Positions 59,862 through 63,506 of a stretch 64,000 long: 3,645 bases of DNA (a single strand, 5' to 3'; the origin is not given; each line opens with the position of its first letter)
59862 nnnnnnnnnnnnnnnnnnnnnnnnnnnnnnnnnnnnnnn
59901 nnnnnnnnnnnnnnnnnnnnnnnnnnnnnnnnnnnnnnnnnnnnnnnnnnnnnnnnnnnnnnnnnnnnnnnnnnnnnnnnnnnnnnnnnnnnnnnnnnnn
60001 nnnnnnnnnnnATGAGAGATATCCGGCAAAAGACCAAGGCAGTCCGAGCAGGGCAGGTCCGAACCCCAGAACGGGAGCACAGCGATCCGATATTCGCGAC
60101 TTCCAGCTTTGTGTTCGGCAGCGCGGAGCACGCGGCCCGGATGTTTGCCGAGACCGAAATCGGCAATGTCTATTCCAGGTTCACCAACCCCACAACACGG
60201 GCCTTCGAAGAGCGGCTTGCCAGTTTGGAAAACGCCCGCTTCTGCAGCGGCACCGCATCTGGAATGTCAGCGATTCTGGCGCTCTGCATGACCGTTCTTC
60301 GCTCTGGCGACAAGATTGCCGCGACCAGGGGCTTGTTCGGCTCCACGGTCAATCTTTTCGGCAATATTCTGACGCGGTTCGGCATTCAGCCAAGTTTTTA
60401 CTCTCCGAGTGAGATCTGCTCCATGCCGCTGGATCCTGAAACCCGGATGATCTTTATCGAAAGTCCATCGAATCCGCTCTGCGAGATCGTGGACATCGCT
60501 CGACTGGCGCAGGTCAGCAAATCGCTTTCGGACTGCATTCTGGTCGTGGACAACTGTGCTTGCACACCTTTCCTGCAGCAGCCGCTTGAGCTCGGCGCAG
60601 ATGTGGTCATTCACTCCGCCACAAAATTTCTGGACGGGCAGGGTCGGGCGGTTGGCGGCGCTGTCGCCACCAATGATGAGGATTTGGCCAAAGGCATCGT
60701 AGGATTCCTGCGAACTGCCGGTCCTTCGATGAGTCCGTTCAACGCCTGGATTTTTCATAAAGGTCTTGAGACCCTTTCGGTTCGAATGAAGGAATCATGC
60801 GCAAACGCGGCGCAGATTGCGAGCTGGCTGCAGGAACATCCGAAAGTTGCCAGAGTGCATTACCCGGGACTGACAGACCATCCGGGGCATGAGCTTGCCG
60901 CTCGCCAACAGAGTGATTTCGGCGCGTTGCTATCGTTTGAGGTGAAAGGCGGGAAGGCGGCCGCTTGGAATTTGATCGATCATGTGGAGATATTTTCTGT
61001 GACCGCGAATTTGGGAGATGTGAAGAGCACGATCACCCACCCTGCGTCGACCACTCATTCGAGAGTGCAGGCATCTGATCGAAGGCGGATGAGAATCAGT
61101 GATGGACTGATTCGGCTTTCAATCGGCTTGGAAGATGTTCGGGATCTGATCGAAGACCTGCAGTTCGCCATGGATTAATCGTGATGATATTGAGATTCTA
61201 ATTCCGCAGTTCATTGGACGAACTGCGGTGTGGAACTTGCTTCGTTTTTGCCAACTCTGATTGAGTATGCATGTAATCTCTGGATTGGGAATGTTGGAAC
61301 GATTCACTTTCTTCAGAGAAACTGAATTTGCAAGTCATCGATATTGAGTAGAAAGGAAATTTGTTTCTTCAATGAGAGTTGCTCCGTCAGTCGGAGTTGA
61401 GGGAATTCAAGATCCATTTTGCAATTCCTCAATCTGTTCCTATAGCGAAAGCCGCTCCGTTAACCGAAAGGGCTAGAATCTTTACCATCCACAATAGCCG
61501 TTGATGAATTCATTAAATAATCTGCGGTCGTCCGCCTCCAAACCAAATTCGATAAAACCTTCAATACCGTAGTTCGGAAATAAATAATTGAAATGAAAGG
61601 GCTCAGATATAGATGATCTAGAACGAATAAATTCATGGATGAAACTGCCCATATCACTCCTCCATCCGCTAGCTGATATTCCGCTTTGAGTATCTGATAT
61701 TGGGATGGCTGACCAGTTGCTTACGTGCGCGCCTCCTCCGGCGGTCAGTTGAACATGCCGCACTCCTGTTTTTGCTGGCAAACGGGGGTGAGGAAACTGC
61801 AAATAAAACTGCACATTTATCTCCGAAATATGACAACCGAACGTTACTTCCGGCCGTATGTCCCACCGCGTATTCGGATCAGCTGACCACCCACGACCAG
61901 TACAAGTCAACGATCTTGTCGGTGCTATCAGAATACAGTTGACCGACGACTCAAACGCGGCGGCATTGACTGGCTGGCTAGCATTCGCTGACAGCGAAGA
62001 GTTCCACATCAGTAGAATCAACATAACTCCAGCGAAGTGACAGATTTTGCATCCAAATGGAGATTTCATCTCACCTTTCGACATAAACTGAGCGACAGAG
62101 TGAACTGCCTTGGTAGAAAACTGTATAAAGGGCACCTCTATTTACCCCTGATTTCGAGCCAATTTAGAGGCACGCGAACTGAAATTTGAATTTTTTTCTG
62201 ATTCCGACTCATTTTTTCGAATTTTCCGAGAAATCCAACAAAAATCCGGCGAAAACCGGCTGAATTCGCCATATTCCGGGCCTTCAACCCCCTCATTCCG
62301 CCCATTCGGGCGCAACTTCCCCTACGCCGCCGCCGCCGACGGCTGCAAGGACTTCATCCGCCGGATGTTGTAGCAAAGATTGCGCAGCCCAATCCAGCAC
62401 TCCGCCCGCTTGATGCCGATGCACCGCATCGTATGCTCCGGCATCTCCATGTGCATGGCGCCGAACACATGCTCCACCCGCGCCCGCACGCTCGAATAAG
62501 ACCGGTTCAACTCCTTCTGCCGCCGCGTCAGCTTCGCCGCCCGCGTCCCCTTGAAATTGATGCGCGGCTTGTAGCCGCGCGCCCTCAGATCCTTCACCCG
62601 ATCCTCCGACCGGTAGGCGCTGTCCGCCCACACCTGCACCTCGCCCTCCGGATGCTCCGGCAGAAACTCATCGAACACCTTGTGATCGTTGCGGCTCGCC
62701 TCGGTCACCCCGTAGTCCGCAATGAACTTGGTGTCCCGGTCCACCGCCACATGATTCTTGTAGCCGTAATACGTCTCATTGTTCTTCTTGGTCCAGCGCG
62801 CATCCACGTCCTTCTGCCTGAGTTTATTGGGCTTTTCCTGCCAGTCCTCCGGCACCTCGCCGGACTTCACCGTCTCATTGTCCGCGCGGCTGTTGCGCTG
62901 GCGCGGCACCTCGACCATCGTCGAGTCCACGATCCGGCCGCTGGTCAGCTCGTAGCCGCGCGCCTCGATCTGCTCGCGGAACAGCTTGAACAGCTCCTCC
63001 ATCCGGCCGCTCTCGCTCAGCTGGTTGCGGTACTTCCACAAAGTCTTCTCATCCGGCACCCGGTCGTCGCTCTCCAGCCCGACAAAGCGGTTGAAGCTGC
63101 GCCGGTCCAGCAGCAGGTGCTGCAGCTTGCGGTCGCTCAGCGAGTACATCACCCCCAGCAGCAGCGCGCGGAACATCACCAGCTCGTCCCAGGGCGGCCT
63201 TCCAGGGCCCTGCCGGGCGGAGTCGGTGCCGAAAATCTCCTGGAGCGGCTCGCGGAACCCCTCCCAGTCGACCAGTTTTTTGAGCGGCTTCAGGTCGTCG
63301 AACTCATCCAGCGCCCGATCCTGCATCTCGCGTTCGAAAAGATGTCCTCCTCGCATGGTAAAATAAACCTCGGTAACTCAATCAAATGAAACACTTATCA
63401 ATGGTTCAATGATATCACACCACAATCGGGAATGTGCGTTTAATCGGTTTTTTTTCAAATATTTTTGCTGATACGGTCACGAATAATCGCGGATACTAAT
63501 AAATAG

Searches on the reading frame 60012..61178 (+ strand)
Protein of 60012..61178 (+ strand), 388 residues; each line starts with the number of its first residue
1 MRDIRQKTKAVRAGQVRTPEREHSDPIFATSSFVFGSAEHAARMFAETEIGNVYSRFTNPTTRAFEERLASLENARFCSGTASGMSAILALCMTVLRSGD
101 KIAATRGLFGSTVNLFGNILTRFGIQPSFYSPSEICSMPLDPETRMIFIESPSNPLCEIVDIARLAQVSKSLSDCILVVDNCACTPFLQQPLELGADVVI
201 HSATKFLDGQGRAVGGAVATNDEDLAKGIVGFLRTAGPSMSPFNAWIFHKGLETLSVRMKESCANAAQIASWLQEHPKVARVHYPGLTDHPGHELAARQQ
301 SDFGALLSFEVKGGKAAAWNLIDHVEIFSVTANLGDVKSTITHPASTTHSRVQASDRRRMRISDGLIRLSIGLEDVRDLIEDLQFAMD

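Call 10: search_protein_families(library=pfam, proteins=[window:60012-61178:+])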
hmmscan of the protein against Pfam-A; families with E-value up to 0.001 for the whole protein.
window:60012-61178:+ (388 aa): 2 families
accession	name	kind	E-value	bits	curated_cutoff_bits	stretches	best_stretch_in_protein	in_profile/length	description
PF01053.26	Cys_Met_Meta_PP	-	9.3e-129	429.7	27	1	7-387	1-380/381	Cys/Met metabolism PLP-dependent enzyme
PF01041.23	DegT_DnrJ_EryC1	-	0.00014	21.6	19.8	0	59-115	23-80/360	DegT/DnrJ/EryC1/StrS aminotransferase family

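Call 11: find_encoding_contigs(protein=window:60012-61178:+, flank=10000, max_places=10)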
Protein window:60012-61178:+ (388 aa): no gene with exactly this product is on record in the collection.

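Call 20: find_homologous_proteins(query=window:60012-61178:+, max_evalue=1e-50)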
Query window:60012-61178:+ (388 aa): 8000 proteins with E <= 1e-50 among 8000 candidates; the best 120 are listed.
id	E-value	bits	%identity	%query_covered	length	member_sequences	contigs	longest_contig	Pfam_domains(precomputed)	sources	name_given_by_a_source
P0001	3.9e-257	870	100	100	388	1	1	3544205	PF01053.27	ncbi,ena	-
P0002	1.7e-207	707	80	100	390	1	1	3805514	PF01053.27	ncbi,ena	-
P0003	2.5e-207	706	81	100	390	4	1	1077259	PF01053.27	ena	-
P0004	4.2e-207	705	77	100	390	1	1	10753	PF01053.27,PF01041.24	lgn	-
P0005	5.5e-205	699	-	-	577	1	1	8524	PF00155.28,PF00266.26,PF06838.18,PF01053.27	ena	-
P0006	3.9e-204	696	79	100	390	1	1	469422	PF01053.27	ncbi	-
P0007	1.9e-202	690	76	100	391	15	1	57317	PF00155.28,PF01053.27,PF01041.24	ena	-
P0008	3.4e-202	689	78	100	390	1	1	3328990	PF01053.27,PF01041.24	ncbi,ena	-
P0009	2.9e-200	683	78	100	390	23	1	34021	PF01053.27,PF01041.24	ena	-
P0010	8.0e-198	675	78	100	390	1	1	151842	PF01053.27,PF01041.24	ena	-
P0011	8.5e-198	675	76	100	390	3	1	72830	PF01053.27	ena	-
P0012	1.2e-197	674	78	100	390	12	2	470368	PF01053.27,PF01041.24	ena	-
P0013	5.1e-197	672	76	100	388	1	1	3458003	PF00155.28,PF01053.27,PF01041.24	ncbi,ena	-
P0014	4.4e-195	666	74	100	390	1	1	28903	PF00155.28,PF01053.27,PF01041.24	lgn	-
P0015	3.3e-191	653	73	100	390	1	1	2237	PF00266.26,PF01053.27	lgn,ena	-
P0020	6.4e-180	616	68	100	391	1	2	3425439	PF01053.27,PF01041.24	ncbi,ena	-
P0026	7.4e-177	606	70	98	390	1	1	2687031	PF00155.28,PF00266.26,PF01053.27,PF01041.24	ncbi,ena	-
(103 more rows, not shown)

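Call 21: find_encoding_contigs(protein=P0001, flank=10000, max_places=5)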
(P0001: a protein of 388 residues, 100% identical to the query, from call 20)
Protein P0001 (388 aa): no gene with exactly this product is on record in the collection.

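Call 22: find_encoding_contigs(protein=P0002, flank=10000, max_places=5)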
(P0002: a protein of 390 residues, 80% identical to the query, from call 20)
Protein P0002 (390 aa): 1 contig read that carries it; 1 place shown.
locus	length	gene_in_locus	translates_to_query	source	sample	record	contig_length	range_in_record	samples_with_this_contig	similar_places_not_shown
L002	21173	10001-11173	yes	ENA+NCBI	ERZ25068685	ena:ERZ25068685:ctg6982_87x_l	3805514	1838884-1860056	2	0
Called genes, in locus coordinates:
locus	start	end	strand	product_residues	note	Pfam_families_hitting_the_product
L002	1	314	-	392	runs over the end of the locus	PF06864:PAP_PilO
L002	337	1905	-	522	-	PF00263:Secretin (faint)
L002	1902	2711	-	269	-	PF10671:TcpQ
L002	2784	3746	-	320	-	PF08401:ArdcN, PF18818:MPTase-PolyVal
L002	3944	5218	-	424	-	PF13730:HTH_36 (faint)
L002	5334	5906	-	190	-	PF11198:DUF2857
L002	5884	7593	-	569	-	-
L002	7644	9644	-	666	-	-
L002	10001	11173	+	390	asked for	PF01053:Cys_Met_Meta_PP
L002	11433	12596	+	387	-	-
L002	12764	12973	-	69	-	-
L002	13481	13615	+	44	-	-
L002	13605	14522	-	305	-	PF00682:HMGL-like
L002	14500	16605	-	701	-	PF00289:Biotin_carb_N, PF02222:ATP-grasp, PF02786:CPSase_L_D2, PF07478:Dala_Dala_lig_C, PF02785:Biotin_carb_C, PF21139:BT_MCC_alpha, PF00364:Biotin_lipoyl, PF25917:BSH_RND (weak)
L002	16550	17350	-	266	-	PF00378:ECH_1, PF16113:ECH_2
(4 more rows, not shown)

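Call 23: find_encoding_contigs(protein=P0003, flank=10000, max_places=5)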
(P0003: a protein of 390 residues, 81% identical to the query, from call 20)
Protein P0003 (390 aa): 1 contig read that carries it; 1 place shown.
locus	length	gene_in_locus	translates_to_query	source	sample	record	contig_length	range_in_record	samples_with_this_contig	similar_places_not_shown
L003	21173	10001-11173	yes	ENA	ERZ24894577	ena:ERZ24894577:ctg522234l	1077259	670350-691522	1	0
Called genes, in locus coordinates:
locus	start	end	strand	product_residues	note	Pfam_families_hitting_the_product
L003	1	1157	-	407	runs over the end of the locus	PF06864:PAP_PilO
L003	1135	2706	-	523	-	PF00263:Secretin (faint)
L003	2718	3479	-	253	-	PF10671:TcpQ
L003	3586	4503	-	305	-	PF08401:ArdcN, PF18818:MPTase-PolyVal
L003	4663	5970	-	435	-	-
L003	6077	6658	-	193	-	PF11198:DUF2857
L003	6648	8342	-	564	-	-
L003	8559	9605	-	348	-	-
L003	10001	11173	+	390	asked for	PF01053:Cys_Met_Meta_PP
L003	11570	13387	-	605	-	PF05787:PhoX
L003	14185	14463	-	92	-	-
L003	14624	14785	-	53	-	-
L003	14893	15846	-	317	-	PF04754:Transposase_31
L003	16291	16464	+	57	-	-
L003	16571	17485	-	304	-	PF00682:HMGL-like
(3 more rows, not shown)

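Call 25: list_cluster_members(proteins=[P0001, P0002, P0003, P0006, P0008, P0013, P0020, P0026])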
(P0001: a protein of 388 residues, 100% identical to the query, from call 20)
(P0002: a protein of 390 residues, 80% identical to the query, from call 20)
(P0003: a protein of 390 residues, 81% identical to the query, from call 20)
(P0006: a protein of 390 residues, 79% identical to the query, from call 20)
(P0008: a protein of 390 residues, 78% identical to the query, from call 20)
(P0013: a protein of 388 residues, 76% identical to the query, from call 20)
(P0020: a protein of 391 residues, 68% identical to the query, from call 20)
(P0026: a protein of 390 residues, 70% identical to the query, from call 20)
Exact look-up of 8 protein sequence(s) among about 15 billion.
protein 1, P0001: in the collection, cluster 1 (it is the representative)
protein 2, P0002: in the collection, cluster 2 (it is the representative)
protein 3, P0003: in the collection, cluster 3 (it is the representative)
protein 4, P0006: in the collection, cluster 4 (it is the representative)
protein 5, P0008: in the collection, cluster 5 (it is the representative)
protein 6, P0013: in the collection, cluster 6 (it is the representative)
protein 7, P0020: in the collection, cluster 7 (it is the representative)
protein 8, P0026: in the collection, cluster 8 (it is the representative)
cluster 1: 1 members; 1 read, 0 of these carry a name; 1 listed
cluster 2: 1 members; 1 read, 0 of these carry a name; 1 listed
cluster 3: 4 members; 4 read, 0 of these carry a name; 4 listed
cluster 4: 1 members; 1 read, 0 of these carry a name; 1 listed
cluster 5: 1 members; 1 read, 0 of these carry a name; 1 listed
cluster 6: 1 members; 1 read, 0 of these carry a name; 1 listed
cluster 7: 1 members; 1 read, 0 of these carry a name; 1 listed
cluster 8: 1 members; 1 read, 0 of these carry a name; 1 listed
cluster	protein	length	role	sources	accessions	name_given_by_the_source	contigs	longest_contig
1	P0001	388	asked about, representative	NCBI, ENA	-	-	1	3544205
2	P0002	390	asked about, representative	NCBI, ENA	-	-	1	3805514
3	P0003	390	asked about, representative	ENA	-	-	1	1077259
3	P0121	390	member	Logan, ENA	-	-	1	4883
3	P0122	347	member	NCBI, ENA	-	-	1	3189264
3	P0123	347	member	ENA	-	-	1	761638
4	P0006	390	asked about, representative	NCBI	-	-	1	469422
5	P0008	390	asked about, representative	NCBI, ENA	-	-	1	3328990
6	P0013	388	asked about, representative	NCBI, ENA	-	-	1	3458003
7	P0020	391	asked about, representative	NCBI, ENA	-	-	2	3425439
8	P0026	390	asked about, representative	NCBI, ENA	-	-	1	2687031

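Call 36: find_encoding_contigs(protein=P0020, flank=10000, max_places=3)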
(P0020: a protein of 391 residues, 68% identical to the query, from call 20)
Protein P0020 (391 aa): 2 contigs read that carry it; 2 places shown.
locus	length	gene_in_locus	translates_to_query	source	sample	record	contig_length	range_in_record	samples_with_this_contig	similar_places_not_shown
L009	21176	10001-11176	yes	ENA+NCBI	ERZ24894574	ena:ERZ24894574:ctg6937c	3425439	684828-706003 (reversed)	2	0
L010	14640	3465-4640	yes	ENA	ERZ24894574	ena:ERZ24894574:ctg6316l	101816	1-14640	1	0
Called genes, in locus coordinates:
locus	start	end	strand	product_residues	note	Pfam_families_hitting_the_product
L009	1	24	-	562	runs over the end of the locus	PF00437:T2SSE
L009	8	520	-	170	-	-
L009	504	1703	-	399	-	PF06864:PAP_PilO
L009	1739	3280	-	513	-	-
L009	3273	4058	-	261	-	PF10671:TcpQ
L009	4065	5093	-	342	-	PF08401:ArdcN, PF18818:MPTase-PolyVal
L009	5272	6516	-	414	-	-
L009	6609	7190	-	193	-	PF11198:DUF2857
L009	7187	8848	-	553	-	-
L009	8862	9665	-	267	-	PF01656:CbiA, PF02374:ArsA_ATPase (weak), PF06564:CBP_BcsQ, PF07015:VirC1 (faint), PF09140:MipZ (weak), PF13614:AAA_31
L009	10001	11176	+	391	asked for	PF01053:Cys_Met_Meta_PP, PF01041:DegT_DnrJ_EryC1 (faint)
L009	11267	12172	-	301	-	PF00682:HMGL-like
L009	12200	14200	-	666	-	PF00289:Biotin_carb_N, PF02786:CPSase_L_D2, PF07478:Dala_Dala_lig_C, PF02222:ATP-grasp, PF02785:Biotin_carb_C, PF25917:BSH_RND (faint), PF00364:Biotin_lipoyl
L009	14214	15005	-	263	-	PF00378:ECH_1, PF16113:ECH_2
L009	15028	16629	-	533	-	PF06833:MdcE (faint), PF01039:Carboxyl_trans, PF03255:ACCA (weak)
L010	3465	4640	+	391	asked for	PF01053:Cys_Met_Meta_PP, PF01041:DegT_DnrJ_EryC1 (faint)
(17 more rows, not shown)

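Call 64: search_protein_families(library=ncbifam, proteins=[window:60012-61178:+], max_evalue=0.00001)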
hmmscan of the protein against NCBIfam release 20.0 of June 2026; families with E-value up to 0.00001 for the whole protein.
window:60012-61178:+ (388 aa): 44 families (the best 25 are shown)
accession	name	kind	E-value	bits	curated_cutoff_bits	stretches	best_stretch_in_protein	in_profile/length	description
NF006003.0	PRK08133.1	equivalog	2.7e-172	572.9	522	1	4-386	10-393/396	O-succinylhomoserine sulfhydrylase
TIGR01325.1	O_suc_HS_sulf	equivalog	1.6e-150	500.9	510.05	1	7-386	1-379/380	O-succinylhomoserine sulfhydrylase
NF005696.0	PRK07504.1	equivalog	1.6e-119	399.2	675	1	3-387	8-393/397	O-succinylhomoserine sulfhydrylase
NF005870.0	PRK07810.1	equivalog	5.8e-117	390.6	618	1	3-387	16-405/406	O-succinylhomoserine sulfhydrylase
TIGR01326.1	OAH_OAS_sulfhy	subfamily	2.6e-114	382.2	495.1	2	6-220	2-218/418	O-acetylhomoserine aminocarboxypropyltransferase/cysteine synthase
TIGR01328.1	met_gam_lyase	equivalog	1e-113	380.2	549.7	1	7-388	5-389/391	methionine gamma-lyase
NF005695.0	PRK07503.1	equivalog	1.9e-107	359.4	666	1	25-388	30-395/403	methionine gamma-lyase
NF004876.0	PRK06234.1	subfamily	3.6e-107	358.9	666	1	7-388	10-396/400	methionine gamma-lyase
NF005871.0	PRK07811.1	equivalog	1.1e-100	337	513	1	6-387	13-386/389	cystathionine gamma-synthase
NF006004.0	PRK08134.1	equivalog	1.2e-99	334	636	2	3-219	6-224/433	O-acetylhomoserine aminocarboxypropyltransferase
NF006096.0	PRK08248.1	equivalog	3.9e-99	332.2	726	2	3-219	6-224/431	homocysteine synthase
NF004650.0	PRK05994.1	equivalog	6.3e-99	331.7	667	2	7-218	9-222/427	O-acetylhomoserine aminocarboxypropyltransferase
NF005872.0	PRK07812.1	equivalog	8.5e-96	321.1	703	2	7-219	18-233/439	bifunctional o-acetylhomoserine/o-acetylserine sulfhydrylase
NF005263.0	PRK06767.1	equivalog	1.9e-95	320.1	617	1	7-388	7-384/392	methionine gamma-lyase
NF006347.0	PRK08574.1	equivalog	1e-92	310.9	477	1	5-387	2-382/385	cystathionine gamma-synthase family protein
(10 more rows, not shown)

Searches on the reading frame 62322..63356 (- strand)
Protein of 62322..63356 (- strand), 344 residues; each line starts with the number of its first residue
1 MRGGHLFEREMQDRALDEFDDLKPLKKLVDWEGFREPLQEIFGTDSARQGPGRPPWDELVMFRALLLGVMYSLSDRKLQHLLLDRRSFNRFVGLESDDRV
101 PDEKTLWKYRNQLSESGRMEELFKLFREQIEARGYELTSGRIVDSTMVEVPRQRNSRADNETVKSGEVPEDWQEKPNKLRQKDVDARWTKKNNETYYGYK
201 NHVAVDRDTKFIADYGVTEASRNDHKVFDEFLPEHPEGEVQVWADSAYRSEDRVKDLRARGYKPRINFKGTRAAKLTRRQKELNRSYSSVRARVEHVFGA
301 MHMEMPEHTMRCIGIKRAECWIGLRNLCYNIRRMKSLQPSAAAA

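Call 64: search_protein_families(library=ncbifam, proteins=[window:62322-63356:-], max_evalue=0.00001)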
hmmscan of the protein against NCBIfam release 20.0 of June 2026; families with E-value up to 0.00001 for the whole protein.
window:62322-63356:- (344 aa): 7 families
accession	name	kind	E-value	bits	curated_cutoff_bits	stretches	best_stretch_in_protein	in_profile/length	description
NF033581.1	transpos_IS5_4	equivalog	1.7e-74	250.8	140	1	25-331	5-284/285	IS5 family transposase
NF033551.1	transpos_IS1182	equivalog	1.2e-35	123.3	270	2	47-164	44-162/488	IS1182 family transposase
NF033593.1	transpos_ISNCY_1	equivalog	5e-17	61.7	325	2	183-335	283-443/444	ISNCY family transposase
NF033578.1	transpos_IS5_1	equivalog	3.1e-14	52.9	275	1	7-149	5-145/419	IS5 family transposase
NF033520.1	transpos_IS982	equivalog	2.4e-13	50.3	130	1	80-304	12-214/243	IS982 family transposase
NF033580.1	transpos_IS5_3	equivalog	6.4e-11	42.3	110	1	99-301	54-228/258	IS5 family transposase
NF033579.1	transpos_IS5_2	equivalog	2.5e-07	30.4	140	1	195-285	136-230/289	IS5 family transposase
